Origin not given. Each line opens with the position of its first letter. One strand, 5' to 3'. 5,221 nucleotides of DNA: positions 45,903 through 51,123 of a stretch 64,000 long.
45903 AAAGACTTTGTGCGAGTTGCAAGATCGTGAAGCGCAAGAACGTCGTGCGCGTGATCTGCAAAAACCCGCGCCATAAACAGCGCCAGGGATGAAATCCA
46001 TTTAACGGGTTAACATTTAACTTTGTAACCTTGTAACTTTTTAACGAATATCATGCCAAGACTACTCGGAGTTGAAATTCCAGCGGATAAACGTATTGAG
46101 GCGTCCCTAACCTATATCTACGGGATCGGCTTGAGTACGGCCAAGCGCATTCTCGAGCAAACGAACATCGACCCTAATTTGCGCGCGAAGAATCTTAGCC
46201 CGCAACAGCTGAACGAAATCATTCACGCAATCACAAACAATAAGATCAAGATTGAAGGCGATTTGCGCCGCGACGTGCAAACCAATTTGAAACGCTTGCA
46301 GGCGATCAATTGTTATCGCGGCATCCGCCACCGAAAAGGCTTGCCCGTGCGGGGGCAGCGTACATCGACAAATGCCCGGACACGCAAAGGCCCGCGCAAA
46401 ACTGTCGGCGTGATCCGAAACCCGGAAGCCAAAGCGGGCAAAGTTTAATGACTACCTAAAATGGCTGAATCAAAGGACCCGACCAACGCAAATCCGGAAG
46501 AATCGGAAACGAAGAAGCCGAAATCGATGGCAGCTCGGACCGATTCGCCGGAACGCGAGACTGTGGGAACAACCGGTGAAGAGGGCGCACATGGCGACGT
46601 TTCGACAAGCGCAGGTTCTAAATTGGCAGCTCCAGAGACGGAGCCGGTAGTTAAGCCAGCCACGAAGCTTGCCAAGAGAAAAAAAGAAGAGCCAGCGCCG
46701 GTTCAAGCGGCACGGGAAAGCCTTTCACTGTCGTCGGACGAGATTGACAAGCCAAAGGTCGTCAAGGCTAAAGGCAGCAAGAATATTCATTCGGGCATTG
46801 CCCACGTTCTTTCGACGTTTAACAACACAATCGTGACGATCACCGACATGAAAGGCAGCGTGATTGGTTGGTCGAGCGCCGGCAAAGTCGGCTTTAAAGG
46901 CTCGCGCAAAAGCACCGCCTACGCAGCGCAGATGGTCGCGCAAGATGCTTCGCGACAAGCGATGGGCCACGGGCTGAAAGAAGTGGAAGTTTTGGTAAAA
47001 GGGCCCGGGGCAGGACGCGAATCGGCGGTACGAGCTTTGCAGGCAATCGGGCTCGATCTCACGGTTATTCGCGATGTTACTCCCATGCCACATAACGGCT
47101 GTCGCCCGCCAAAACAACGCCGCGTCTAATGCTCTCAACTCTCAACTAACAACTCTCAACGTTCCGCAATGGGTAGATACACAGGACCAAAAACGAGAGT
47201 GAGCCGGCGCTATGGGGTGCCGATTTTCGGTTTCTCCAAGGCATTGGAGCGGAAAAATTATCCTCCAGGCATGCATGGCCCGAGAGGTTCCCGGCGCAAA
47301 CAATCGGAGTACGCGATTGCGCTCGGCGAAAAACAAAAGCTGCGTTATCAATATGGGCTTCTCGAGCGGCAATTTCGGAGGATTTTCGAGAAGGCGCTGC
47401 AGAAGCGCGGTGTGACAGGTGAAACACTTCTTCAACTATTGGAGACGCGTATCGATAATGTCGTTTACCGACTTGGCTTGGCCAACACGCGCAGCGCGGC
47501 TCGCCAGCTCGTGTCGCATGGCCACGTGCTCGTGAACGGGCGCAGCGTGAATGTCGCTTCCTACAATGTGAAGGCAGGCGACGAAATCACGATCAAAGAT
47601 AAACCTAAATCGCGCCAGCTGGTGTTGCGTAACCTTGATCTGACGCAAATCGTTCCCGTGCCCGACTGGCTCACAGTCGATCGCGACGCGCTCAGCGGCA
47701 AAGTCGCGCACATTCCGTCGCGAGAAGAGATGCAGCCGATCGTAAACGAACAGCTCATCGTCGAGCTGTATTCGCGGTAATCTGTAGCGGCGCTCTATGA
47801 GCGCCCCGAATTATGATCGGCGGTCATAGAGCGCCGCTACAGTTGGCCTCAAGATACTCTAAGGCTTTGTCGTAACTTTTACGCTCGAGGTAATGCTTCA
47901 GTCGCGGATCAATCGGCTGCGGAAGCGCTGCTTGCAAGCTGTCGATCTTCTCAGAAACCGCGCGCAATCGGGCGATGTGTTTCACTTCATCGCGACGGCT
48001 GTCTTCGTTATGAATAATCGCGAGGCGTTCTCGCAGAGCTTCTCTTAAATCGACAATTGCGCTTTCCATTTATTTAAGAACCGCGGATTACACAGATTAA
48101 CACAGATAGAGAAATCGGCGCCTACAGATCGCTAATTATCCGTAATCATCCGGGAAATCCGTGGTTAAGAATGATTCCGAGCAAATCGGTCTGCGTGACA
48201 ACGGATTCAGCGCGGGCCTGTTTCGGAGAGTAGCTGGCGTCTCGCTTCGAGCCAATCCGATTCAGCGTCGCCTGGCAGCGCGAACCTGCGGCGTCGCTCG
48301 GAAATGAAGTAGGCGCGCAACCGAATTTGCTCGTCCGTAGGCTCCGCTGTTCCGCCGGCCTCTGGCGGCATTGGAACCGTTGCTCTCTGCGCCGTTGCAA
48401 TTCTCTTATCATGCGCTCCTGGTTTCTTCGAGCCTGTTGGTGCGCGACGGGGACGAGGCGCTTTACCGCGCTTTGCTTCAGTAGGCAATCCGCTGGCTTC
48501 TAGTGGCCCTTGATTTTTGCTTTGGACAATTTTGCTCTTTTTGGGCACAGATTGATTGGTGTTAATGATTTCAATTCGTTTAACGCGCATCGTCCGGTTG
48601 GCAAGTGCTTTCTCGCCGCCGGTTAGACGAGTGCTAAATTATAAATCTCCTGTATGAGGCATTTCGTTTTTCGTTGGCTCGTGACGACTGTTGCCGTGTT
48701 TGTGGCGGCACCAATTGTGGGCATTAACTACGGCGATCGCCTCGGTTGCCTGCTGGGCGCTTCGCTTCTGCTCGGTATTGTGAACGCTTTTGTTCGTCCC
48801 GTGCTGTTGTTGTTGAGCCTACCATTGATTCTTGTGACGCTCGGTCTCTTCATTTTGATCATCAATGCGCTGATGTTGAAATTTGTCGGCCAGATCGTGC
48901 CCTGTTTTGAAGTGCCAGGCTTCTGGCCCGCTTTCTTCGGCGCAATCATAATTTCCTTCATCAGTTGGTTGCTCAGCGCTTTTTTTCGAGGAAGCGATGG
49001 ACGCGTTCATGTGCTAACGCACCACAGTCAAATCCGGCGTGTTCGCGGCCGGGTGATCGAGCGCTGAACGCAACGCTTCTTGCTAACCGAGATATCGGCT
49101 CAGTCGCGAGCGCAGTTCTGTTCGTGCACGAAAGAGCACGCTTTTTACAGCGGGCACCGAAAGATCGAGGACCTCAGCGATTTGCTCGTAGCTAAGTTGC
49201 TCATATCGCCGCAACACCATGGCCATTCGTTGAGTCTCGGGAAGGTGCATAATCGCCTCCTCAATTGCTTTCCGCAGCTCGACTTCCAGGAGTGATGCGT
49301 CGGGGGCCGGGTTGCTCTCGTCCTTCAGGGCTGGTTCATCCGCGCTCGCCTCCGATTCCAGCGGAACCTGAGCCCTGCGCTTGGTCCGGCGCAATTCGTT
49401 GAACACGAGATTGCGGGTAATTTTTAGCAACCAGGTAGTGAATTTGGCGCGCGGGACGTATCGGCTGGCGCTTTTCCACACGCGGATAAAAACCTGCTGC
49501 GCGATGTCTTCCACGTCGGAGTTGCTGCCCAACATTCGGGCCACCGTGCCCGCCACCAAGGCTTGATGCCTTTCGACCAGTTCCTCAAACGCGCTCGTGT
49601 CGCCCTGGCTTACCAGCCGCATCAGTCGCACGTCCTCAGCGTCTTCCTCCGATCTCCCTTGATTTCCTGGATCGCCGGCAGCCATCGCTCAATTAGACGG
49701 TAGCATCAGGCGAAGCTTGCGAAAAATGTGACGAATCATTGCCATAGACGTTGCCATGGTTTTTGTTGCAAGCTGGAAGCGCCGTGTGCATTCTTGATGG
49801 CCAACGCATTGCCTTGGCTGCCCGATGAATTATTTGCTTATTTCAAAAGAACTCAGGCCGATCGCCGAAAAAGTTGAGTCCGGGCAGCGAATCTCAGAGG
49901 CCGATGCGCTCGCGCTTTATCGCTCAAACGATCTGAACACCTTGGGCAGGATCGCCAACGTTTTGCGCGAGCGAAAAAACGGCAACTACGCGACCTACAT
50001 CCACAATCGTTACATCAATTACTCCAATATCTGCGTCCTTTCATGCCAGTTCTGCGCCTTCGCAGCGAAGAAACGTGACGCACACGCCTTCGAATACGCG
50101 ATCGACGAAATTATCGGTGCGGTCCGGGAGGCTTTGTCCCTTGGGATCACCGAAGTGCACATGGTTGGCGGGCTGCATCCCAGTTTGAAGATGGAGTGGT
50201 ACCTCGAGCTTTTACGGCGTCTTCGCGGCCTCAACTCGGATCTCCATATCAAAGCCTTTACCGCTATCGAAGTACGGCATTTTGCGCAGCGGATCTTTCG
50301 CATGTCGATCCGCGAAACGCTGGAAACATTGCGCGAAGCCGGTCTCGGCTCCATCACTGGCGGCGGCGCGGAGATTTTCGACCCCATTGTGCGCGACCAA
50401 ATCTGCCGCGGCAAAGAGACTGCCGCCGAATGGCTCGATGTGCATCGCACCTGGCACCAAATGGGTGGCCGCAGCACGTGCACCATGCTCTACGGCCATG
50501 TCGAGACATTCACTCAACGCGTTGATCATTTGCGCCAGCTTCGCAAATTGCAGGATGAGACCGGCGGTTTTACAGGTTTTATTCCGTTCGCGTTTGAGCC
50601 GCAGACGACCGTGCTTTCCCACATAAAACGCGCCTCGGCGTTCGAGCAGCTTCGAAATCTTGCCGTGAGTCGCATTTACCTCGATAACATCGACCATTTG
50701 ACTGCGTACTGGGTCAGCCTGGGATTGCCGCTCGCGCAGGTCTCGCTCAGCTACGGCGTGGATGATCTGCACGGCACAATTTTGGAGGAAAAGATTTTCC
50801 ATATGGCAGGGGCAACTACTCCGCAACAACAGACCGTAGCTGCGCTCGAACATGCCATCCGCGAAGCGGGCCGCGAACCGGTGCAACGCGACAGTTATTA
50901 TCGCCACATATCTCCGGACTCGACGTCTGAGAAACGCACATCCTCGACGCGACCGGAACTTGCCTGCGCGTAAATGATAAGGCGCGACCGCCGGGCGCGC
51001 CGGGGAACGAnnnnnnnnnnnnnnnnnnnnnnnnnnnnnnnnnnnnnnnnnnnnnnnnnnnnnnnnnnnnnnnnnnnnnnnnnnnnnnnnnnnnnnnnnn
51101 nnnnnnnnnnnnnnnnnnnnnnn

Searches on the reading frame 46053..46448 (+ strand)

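Call 78: search_protein_families(library=pfam, proteins=[window:46053-46448:+], max_evalue=0.00001)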
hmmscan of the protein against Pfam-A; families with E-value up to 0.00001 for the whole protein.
window:46053-46448:+ (131 aa): 1 family
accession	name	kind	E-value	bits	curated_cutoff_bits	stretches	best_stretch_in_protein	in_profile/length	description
PF00416.27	Ribosomal_S13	-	7.4e-32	110.9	31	1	3-110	1-128/128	Ribosomal protein S13/S18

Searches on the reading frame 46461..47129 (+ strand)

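Call 78: search_protein_families(library=pfam, proteins=[window:46461-47129:+], max_evalue=0.00001)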
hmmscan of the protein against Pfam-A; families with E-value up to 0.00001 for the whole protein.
window:46461-47129:+ (222 aa): 1 family
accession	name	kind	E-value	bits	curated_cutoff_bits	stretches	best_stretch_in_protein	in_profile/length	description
PF00411.24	Ribosomal_S11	-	1.9e-47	160.7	25.1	1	112-221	1-110/110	Ribosomal protein S11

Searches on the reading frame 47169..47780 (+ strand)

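Call 78: search_protein_families(library=pfam, proteins=[window:47169-47780:+], max_evalue=0.00001)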
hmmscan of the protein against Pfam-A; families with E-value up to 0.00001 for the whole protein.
window:47169-47780:+ (203 aa): 2 families
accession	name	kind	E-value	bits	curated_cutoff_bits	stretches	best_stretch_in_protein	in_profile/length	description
PF00163.24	Ribosomal_S4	-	7.5e-29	100.7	23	1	3-92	1-95/95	Ribosomal protein S4/S9 N-terminal domain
PF01479.30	S4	-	1e-20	73.6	22.8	1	94-140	2-48/48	S4 domain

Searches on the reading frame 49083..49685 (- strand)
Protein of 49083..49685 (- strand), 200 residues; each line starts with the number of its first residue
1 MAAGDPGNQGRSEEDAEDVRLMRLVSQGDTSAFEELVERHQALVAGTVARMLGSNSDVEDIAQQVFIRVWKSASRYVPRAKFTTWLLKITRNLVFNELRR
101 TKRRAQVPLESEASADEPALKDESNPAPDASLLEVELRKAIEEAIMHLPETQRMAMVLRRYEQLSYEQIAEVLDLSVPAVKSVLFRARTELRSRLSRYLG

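Call 78: search_protein_families(library=pfam, proteins=[window:49083-49685:-], max_evalue=0.00001)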
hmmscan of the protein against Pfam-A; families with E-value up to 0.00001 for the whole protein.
window:49083-49685:- (200 aa): 4 families
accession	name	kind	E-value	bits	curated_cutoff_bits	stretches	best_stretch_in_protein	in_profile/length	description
PF04542.20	Sigma70_r2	-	3.5e-19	68.8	24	1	36-104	1-71/71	Sigma-70 region 2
PF08281.18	Sigma70_r4_2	-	2.2e-17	62.9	25.7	1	139-191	2-54/54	Sigma-70, region 4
PF04545.22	Sigma70_r4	-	3.9e-11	42.7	24.1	1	144-192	1-49/50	Sigma-70, region 4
PF07638.17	Sigma70_ECF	-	3.4e-06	27.5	21.1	1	20-195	6-183/185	ECF sigma factor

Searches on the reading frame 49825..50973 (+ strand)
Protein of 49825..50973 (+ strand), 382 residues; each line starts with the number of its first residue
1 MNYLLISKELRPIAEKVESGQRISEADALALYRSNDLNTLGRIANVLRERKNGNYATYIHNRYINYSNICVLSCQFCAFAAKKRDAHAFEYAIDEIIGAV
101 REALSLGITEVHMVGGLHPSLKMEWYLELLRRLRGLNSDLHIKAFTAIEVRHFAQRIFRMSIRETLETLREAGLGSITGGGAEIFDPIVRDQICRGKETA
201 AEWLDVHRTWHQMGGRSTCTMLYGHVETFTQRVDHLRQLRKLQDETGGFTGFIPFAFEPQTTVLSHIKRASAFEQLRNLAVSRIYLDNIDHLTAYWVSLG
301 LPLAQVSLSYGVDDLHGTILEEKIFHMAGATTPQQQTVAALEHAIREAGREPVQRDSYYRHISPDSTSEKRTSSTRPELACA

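Call 78: search_protein_families(library=pfam, proteins=[window:49825-50973:+], max_evalue=0.00001)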
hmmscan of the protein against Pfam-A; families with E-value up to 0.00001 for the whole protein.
window:49825-50973:+ (382 aa): 2 families
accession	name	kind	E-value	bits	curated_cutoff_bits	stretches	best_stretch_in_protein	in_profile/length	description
PF19288.4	CofH_C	-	4.2e-20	72.3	27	1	248-361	3-118/125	CofH/MqnC C-terminal region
PF04055.27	Radical_SAM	-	4.6e-17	63.1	29.5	1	64-238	1-165/166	Radical SAM superfamily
